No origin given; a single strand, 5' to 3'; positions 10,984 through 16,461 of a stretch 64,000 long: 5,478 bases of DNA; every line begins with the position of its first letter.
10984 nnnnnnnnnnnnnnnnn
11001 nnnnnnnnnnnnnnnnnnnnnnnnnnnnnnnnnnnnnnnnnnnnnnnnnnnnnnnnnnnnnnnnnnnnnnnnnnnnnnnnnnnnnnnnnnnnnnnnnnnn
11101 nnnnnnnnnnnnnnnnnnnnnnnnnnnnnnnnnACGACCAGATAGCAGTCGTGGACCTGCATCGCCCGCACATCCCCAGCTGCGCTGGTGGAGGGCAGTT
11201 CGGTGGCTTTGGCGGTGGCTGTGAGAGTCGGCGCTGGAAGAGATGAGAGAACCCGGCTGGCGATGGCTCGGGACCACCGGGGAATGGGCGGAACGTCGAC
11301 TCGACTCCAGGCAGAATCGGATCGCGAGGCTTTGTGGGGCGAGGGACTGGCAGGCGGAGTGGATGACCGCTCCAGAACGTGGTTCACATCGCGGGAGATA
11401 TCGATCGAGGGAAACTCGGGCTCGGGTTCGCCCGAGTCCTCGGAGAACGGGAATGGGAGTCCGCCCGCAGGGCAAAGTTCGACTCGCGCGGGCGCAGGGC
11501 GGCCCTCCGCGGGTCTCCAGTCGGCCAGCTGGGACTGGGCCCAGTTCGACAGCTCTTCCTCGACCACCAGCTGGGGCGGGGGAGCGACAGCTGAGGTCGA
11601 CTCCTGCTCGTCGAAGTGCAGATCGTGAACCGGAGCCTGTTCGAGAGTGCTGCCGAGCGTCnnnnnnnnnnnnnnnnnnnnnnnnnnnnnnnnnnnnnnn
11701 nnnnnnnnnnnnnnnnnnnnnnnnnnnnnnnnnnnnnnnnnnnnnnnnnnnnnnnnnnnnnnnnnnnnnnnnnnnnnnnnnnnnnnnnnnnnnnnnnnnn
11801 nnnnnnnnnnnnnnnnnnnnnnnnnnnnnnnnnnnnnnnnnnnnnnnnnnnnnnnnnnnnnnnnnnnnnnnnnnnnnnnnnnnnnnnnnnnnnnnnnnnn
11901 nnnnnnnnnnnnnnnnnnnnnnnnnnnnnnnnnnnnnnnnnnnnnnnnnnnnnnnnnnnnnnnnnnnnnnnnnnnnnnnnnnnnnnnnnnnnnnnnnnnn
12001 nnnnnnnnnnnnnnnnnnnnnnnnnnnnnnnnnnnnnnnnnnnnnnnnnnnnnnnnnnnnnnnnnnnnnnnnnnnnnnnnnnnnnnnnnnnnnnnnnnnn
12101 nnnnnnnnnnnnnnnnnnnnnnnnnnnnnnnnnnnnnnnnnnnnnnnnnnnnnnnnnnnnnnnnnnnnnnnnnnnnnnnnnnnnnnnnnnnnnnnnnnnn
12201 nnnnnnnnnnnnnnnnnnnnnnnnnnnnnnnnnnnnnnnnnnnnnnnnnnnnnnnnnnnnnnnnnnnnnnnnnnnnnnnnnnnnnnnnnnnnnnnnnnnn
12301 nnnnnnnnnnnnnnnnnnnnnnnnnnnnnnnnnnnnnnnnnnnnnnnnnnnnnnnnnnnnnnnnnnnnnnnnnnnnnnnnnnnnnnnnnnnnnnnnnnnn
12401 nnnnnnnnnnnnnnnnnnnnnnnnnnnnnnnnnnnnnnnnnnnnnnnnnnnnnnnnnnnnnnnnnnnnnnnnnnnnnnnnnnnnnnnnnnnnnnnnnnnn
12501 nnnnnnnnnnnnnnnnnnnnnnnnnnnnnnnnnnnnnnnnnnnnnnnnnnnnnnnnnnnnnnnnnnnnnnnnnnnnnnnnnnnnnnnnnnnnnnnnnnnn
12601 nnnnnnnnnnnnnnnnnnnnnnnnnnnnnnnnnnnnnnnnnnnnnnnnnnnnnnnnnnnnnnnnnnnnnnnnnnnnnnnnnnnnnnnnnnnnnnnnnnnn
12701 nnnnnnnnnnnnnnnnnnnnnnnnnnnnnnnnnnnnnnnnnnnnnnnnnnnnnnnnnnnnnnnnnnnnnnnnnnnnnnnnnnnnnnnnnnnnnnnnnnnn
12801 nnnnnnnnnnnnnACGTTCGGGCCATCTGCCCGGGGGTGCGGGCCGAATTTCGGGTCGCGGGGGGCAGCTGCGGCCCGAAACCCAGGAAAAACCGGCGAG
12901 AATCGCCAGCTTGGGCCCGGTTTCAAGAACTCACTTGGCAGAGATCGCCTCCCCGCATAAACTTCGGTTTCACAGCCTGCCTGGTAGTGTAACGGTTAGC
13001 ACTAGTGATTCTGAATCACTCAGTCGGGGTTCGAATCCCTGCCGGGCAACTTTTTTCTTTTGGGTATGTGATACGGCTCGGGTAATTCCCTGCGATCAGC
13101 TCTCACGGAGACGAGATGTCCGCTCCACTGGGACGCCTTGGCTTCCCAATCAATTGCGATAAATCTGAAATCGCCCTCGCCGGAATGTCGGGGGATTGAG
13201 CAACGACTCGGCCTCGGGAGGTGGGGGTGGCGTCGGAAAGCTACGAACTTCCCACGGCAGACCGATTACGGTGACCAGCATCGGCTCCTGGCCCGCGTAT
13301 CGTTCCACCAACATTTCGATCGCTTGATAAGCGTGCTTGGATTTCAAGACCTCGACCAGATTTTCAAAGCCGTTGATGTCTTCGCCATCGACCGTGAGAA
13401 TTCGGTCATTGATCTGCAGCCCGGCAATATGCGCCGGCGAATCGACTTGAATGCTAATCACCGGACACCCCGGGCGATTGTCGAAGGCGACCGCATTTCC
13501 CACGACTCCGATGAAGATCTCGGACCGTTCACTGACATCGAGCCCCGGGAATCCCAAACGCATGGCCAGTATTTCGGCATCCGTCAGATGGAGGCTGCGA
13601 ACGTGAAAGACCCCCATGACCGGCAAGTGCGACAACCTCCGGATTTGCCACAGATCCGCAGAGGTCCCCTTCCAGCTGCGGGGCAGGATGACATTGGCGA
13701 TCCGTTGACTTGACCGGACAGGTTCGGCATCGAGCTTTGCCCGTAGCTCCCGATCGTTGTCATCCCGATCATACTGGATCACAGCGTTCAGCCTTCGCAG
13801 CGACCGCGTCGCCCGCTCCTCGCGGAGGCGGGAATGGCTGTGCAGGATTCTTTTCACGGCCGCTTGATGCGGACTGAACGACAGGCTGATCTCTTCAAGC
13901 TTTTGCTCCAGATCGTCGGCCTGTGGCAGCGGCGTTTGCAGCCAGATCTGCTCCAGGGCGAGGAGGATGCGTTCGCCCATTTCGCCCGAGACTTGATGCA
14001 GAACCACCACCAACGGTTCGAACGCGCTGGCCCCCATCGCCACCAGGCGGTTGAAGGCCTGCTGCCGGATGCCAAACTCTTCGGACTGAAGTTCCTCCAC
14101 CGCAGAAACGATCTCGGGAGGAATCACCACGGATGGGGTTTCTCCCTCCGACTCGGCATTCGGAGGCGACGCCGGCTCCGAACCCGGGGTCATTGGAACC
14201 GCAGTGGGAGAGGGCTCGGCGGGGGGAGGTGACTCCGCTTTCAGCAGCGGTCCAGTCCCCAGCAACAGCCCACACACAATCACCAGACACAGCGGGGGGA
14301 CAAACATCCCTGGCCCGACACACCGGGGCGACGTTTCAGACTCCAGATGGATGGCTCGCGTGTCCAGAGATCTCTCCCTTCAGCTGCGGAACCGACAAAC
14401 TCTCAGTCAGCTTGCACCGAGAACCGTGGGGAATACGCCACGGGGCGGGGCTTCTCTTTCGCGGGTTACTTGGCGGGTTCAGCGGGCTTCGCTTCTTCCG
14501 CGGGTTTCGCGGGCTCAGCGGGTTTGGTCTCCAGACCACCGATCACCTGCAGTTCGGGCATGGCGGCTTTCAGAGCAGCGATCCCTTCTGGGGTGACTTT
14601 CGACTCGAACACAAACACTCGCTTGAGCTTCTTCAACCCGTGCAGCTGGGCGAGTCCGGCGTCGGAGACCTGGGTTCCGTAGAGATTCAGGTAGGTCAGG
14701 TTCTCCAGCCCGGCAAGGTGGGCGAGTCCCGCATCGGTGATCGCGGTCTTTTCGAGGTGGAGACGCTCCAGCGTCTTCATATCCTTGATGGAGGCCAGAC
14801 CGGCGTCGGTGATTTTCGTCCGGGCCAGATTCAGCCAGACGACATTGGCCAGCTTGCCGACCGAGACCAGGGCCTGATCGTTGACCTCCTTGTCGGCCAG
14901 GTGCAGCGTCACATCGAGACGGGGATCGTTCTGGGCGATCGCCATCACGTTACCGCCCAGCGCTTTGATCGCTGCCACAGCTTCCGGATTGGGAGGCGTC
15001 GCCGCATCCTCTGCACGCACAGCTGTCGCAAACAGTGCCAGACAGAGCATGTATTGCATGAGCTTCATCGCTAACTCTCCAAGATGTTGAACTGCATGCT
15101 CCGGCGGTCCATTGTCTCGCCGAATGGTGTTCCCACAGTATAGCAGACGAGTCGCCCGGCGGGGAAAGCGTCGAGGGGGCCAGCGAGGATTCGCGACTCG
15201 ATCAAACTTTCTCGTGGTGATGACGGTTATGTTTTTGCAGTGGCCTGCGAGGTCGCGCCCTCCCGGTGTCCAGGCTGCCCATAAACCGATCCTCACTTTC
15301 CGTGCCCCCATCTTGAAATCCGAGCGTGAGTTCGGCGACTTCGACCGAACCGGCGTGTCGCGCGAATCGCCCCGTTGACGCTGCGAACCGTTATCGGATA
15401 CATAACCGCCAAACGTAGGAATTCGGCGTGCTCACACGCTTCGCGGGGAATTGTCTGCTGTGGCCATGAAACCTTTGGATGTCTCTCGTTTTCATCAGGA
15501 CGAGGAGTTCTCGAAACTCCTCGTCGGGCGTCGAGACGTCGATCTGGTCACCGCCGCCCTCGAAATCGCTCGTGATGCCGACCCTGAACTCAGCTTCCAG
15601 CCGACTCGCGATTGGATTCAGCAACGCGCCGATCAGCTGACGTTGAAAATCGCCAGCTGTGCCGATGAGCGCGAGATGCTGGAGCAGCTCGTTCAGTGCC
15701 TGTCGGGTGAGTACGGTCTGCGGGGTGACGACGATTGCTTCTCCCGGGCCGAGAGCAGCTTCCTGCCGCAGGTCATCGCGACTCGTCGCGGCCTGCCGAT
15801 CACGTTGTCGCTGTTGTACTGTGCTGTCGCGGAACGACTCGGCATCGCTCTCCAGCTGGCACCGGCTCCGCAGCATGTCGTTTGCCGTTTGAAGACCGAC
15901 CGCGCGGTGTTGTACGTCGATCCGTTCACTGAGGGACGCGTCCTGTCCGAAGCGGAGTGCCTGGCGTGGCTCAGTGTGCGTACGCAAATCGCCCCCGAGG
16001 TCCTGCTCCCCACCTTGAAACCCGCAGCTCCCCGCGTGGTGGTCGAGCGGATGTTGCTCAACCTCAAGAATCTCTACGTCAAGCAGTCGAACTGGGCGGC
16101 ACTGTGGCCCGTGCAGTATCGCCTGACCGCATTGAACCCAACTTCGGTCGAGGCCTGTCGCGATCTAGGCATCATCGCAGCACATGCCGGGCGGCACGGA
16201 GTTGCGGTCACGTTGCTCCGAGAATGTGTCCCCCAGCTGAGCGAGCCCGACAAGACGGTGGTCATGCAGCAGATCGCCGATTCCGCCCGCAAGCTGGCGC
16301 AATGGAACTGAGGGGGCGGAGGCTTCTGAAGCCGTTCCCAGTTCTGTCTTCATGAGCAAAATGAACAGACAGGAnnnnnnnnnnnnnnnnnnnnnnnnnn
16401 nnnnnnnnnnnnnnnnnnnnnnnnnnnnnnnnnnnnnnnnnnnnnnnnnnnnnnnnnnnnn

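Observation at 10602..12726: mutL is split into two frames exactly at a G5 homopolymer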

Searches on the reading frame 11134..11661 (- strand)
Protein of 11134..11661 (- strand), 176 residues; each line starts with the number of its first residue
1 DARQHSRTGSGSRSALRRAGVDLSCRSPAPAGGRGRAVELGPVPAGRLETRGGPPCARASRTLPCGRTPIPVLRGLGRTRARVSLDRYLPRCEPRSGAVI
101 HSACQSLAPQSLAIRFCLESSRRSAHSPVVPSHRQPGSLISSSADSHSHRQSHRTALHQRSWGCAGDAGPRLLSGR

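Call 19: find_homologous_proteins(query=window:11134-11661:-, max_evalue=0.001)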
Query seq(176 aa): 1232 candidates shared short words with the query, none scored E <= 0.001.

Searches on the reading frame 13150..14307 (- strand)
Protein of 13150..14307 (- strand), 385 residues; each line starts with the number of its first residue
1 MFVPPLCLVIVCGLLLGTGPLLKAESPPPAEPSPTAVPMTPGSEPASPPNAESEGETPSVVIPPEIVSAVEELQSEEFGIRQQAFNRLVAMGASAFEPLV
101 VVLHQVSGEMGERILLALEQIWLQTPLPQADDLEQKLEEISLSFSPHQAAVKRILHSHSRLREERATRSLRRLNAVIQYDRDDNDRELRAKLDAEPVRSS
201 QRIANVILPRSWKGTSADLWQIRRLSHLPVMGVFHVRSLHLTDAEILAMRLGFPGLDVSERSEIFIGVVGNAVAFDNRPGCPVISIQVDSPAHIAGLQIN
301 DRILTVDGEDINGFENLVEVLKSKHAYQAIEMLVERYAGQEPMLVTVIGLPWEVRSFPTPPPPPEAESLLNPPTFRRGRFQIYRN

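Call 14: find_encoding_contigs(protein=window:13150-14307:-, flank=10000, max_places=8)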
Protein window:13150-14307:- (385 aa): no gene with exactly this product is on record in the collection.

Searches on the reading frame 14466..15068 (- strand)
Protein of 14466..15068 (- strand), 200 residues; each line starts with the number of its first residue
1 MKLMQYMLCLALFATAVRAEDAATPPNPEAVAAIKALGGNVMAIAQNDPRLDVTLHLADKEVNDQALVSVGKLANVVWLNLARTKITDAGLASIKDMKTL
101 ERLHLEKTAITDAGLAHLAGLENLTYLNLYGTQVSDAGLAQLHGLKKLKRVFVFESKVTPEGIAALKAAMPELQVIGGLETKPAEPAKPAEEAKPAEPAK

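Call 42: find_encoding_contigs(protein=window:14466-15068:-, flank=6000, max_places=8)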
Protein window:14466-15068:- (200 aa): 1 contig read that carries it; 1 place shown.
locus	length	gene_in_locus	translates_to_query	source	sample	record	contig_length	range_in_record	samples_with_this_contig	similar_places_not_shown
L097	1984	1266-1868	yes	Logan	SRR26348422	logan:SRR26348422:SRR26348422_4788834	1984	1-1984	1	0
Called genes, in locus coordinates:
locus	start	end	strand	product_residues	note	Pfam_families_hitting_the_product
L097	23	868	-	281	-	PF13369:Transglut_core2, PF13371:TPR_9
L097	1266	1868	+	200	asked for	-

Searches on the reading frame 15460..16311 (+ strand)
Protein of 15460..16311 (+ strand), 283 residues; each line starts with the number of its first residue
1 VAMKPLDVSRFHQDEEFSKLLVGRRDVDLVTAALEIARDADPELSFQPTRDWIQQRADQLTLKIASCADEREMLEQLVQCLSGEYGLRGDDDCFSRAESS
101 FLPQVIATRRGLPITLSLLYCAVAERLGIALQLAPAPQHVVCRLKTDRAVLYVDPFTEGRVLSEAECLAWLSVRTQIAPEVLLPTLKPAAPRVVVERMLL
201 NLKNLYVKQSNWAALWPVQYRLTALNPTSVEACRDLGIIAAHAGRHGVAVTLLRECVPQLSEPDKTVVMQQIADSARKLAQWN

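Call 44: find_encoding_contigs(protein=window:15460-16311:+, flank=6000, max_places=8)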
Protein window:15460-16311:+ (283 aa): no gene with exactly this product is on record in the collection.
